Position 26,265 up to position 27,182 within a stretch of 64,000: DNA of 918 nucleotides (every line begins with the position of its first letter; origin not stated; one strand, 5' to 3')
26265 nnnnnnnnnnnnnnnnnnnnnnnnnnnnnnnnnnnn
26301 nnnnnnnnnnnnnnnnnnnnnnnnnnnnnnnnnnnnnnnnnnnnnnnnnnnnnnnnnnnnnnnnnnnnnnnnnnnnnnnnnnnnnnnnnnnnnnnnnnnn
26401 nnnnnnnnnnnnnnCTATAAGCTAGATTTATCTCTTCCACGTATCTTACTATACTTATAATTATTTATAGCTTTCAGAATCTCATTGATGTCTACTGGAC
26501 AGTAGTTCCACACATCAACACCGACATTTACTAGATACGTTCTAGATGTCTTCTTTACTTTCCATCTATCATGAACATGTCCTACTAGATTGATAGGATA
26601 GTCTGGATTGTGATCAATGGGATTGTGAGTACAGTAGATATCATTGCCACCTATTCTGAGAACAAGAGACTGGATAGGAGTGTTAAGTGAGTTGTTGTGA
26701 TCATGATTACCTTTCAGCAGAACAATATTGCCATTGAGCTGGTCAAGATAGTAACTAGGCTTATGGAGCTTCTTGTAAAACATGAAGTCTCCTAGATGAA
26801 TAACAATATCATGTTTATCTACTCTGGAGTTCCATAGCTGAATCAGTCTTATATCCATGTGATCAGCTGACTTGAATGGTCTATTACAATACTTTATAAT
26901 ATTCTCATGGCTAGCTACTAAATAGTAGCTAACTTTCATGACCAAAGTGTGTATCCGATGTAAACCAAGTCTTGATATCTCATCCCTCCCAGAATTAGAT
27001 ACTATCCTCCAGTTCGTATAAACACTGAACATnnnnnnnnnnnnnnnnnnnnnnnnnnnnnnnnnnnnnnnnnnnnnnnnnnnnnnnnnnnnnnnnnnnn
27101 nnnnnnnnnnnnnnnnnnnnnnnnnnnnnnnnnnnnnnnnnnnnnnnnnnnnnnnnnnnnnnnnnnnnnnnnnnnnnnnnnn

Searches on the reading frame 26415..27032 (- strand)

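Call 77: search_protein_families(library=pfam, proteins=[window:26415-27032:-], max_evalue=0.01)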
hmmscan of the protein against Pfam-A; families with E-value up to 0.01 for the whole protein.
window:26415-27032:- (205 aa): 1 family
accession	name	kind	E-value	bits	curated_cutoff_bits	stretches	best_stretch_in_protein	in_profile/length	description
PF12850.12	Metallophos_2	-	4.7e-07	30.4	27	1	58-171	10-133/154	Calcineurin-like phosphoesterase superfamily domain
